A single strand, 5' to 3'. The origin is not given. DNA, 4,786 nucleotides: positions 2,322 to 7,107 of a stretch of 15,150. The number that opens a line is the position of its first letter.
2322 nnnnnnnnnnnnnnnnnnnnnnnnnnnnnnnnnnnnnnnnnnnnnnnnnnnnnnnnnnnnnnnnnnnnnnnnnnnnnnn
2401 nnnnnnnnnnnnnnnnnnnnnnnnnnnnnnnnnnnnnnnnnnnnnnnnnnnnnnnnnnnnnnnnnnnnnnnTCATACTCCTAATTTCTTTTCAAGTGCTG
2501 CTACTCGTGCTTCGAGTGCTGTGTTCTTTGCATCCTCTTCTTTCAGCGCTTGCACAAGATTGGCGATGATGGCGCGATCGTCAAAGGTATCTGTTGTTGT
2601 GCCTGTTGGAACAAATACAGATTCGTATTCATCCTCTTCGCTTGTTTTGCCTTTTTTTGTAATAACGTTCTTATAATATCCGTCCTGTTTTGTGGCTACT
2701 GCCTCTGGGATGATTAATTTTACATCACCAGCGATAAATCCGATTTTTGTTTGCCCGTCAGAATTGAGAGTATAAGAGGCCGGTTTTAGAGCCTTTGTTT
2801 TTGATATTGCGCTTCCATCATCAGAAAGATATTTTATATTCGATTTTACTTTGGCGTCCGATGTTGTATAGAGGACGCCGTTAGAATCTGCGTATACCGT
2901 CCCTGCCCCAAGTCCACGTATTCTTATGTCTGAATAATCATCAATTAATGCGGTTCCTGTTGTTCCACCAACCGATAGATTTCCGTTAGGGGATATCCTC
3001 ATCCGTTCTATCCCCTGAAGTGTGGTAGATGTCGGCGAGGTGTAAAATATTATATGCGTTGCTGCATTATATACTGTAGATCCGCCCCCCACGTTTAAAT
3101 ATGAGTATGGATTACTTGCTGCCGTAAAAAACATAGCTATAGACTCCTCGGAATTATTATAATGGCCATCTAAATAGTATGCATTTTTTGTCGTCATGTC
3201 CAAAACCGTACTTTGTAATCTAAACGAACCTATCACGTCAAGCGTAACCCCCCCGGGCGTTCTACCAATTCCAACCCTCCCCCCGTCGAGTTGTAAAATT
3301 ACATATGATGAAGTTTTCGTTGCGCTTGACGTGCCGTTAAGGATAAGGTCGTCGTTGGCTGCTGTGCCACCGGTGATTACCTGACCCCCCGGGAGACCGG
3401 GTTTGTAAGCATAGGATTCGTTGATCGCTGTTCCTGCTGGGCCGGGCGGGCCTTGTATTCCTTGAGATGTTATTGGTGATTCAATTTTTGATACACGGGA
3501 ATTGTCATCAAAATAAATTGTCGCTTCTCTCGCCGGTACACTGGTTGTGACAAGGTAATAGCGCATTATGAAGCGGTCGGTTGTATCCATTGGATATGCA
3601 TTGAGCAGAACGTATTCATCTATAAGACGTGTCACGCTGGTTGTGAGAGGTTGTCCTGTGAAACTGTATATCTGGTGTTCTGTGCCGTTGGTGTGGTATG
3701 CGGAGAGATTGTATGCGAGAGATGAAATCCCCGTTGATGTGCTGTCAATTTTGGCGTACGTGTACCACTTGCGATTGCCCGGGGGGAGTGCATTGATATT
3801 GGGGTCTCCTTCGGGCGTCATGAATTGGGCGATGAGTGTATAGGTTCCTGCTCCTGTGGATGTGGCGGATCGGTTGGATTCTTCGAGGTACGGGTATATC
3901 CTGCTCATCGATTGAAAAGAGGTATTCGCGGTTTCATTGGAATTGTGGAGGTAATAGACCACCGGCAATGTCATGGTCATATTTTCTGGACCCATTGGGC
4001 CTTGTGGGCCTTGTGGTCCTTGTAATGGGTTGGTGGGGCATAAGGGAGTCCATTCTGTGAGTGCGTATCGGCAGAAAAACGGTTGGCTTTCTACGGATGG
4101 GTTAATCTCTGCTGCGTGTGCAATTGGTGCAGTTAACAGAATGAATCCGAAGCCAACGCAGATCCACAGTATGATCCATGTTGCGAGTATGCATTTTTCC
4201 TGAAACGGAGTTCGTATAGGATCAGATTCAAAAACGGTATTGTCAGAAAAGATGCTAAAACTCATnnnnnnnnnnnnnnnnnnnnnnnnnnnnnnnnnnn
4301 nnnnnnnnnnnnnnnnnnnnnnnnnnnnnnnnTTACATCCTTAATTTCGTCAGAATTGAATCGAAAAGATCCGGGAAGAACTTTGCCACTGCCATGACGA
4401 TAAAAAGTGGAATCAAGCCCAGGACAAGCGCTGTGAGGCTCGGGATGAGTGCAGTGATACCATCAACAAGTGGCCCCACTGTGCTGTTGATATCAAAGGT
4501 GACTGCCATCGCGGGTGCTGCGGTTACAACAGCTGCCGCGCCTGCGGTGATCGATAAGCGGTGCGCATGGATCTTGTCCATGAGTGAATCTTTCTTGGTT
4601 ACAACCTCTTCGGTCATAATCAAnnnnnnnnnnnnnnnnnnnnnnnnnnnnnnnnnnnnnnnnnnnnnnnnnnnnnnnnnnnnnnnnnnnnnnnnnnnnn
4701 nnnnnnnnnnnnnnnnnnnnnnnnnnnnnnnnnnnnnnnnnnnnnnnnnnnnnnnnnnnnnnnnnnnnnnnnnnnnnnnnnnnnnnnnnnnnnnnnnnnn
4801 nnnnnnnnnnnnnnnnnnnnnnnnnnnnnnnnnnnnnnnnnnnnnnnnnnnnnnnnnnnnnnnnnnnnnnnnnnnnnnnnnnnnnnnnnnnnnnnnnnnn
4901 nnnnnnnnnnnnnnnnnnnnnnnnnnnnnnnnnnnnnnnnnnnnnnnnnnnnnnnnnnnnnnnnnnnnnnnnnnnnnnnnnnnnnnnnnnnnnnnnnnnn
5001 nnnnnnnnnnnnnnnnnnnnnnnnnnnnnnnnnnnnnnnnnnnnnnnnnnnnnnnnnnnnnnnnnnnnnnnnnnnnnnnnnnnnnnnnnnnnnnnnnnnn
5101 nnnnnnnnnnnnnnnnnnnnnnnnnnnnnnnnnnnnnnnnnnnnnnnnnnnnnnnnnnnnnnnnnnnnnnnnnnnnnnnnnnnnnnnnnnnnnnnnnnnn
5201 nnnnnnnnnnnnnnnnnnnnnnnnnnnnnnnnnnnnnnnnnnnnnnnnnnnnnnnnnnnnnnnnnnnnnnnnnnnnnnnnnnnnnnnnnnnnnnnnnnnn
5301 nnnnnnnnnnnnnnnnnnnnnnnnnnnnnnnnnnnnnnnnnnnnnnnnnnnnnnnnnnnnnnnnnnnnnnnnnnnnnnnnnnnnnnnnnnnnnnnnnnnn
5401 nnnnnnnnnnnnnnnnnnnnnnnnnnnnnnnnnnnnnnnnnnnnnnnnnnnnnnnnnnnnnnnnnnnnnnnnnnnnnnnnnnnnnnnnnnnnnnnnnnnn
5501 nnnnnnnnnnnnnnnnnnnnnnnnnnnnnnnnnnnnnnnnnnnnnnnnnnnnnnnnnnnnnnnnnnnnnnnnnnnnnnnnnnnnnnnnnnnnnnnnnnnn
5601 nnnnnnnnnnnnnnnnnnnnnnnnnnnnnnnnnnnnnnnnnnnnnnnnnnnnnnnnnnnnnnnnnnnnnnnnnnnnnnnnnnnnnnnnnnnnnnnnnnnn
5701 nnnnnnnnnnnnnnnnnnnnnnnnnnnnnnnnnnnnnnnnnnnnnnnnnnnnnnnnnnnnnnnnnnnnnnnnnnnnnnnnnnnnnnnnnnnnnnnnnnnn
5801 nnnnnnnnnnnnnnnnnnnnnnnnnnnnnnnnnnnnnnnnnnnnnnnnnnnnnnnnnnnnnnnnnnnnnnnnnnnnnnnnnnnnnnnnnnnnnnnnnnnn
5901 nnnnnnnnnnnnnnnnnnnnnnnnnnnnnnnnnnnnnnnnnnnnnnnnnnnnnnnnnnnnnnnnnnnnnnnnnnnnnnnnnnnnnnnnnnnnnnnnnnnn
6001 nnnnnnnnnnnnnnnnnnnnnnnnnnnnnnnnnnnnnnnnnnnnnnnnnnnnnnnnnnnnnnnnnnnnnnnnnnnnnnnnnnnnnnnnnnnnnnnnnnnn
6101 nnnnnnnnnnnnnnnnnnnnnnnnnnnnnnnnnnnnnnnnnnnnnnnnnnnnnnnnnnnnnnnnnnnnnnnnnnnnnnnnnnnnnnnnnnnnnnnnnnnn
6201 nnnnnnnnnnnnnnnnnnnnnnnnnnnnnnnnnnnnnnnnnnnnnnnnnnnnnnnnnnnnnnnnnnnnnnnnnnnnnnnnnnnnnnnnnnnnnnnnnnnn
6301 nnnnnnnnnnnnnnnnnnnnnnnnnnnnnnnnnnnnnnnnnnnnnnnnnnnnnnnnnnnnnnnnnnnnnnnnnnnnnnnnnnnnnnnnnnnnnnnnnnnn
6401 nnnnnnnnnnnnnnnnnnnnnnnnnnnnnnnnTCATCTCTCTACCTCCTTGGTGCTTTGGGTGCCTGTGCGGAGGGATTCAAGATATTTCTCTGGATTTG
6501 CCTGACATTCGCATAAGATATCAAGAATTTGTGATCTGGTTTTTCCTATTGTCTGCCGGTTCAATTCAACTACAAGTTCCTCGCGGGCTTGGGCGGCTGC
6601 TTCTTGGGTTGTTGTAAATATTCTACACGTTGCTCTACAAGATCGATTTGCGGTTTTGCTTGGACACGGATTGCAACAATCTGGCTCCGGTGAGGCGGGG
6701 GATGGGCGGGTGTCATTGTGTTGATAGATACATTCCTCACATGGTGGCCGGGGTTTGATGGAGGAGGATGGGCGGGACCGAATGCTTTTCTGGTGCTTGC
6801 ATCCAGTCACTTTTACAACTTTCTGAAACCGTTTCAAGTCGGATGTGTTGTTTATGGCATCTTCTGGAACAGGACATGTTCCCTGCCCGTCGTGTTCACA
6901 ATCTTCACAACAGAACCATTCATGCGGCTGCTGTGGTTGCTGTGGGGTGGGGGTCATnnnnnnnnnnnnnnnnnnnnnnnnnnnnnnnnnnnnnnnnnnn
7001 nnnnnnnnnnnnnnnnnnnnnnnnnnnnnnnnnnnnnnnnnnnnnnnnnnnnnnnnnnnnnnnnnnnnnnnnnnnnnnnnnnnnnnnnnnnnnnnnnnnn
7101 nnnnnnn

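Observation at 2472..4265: Membrane-anchored collagen-like fibre with an S74 intramolecular chaperone domain in an apparently archaeal element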

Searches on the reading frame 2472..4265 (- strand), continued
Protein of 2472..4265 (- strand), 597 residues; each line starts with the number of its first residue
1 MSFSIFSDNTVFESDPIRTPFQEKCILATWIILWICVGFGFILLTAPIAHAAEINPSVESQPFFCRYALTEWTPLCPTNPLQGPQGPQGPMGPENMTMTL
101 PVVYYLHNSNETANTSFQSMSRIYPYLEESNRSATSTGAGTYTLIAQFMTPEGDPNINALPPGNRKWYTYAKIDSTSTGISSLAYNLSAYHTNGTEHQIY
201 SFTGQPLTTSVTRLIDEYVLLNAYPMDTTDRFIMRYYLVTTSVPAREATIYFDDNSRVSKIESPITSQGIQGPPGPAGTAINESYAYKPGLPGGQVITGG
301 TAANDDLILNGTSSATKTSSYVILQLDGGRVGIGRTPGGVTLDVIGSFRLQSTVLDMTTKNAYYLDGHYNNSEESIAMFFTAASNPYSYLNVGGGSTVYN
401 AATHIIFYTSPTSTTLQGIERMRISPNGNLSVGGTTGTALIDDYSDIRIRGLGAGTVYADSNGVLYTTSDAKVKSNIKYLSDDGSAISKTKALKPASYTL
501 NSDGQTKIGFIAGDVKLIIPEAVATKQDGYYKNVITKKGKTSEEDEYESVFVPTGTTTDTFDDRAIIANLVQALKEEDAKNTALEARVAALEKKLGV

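Call 77: list_cluster_members(proteins=[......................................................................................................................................, L004:15964-18807:+, L004:12989-13906:+, window:2472-4265:-, P0001])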
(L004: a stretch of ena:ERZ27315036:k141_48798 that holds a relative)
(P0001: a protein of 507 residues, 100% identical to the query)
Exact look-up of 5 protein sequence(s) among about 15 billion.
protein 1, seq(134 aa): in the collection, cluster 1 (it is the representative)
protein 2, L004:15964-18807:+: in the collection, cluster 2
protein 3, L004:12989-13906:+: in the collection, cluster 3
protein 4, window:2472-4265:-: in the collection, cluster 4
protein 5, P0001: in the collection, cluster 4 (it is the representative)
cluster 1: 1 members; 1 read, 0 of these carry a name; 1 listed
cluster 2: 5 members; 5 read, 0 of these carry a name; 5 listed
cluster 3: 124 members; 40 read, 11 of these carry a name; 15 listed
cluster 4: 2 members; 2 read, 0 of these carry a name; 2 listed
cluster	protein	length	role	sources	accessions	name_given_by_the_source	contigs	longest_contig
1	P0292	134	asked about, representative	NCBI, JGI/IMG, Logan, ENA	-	-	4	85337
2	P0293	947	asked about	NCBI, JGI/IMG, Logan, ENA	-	-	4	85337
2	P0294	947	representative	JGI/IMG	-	-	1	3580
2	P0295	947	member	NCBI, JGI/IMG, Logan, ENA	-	-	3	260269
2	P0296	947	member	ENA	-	-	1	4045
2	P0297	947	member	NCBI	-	-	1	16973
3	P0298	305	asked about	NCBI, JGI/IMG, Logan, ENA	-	-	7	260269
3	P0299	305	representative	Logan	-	-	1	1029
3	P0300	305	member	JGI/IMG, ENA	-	integrase/recombinase XerC/integrase/recombinase XerD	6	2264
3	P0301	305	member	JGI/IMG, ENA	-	site-specific recombinase XerD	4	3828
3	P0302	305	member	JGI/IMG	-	integrase/recombinase XerC/integrase/recombinase XerD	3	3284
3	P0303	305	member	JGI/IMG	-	integrase/recombinase XerC/integrase/recombinase XerD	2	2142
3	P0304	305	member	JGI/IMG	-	integrase/recombinase XerC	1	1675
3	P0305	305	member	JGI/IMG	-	integrase/recombinase XerC/integrase/recombinase XerD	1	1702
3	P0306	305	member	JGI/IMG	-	integrase/recombinase XerC/integrase/recombinase XerD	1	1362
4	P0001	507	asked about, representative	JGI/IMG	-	-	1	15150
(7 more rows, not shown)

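Call 101: search_protein_families(library=pfam, proteins=[L001:9161-10927:+, L002:3886-5742:+, L003:12828-17204:+], max_evalue=0.01)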
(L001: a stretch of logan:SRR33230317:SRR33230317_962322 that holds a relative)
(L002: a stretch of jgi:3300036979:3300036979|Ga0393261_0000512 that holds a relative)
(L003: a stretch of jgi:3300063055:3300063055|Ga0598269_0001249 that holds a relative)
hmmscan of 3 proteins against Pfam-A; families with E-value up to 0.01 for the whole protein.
L001:9161-10927:+ (588 aa): 1 family
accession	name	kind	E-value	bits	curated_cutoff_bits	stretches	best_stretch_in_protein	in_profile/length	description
PF13884.11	Peptidase_S74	-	3.3e-05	24.5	22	1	463-518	1-56/58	Chaperone of endosialidase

L002:3886-5742:+ (618 aa): 1 family
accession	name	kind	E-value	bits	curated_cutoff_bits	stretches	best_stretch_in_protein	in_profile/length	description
PF13884.11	Peptidase_S74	-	7.2e-08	33.1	22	1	479-534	1-56/58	Chaperone of endosialidase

L003:12828-17204:+ (1458 aa): 0 families

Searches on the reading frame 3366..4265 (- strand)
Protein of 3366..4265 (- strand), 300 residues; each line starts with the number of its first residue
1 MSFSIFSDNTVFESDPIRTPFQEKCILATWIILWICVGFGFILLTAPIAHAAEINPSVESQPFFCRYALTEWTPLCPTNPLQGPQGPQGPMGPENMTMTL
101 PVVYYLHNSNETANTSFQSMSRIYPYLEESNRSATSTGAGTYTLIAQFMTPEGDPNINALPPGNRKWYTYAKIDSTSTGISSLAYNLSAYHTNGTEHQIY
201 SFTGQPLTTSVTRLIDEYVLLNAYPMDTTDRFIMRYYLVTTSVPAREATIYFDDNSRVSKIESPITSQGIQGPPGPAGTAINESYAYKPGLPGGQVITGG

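Call 31: search_protein_representatives(protein=window:3366-4265:-)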
Query: 300 residues. Proteins with E-value up to 0.001 (for the whole library): 284; up to 1e-10: 34; up to 1e-30: 11. The best 150 are listed.
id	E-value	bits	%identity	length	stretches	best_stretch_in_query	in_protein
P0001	7.4e-133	459.0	100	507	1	91-300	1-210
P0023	4.8e-84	298.7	53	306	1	1-293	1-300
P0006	2.8e-80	286.3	55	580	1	16-299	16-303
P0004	2.0e-78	280.2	54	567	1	38-300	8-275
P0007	2.8e-49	184.5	40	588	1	42-300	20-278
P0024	1.6e-43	165.6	41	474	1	42-282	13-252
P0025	7.5e-39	150.3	34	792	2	81-279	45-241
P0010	1.5e-37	146.0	44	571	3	80-278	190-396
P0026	5.8e-36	140.8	44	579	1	102-299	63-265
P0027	7.1e-34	134.0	38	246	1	91-273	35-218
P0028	1.4e-31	126.4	40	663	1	94-279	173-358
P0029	1.8e-29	119.5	46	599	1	102-269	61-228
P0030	1.1e-28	116.9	39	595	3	81-278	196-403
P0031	6.7e-27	111.0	41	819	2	88-281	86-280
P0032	9.2e-27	110.6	39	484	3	87-291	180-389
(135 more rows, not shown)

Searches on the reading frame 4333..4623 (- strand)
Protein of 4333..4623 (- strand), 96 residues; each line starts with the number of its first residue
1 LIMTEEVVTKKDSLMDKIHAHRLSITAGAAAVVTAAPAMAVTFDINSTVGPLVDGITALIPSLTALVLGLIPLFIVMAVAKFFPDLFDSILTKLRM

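Call 6: search_protein_families(library=pfam, proteins=[window:4333-4623:-], max_evalue=0.1)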
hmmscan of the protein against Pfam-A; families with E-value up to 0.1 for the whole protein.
window:4333-4623:- (96 aa): 0 families

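Call 7: search_protein_families(library=phrogs, proteins=[window:4333-4623:-], max_evalue=0.1)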
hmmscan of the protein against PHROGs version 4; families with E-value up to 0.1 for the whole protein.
window:4333-4623:- (96 aa): 1 family
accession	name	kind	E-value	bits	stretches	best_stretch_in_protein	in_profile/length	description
phrog_35135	-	unknown function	0.053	14.1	0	53-91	24-60/64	-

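Call 62: search_protein_families(library=ncbifam, proteins=[window:4333-4623:-], max_evalue=0.01)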
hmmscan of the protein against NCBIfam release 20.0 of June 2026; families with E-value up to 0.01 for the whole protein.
window:4333-4623:- (96 aa): 0 families

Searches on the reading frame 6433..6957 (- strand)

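Call 8: search_protein_families(library=pfam, proteins=[window:6433-6957:-], max_evalue=0.1)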
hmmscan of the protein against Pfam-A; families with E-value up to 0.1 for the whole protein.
window:6433-6957:- (174 aa): 1 family
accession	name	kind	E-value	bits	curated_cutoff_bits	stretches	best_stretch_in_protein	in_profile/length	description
PF16034.10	JAKMIP_CC3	-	0.019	15.1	30.2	1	78-173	47-142/200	JAKMIP CC3 domain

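Call 61: search_protein_families(library=phrogs, proteins=[window:6433-6957:-], max_evalue=0.01)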
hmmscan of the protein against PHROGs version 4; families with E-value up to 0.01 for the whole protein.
window:6433-6957:- (174 aa): 0 families
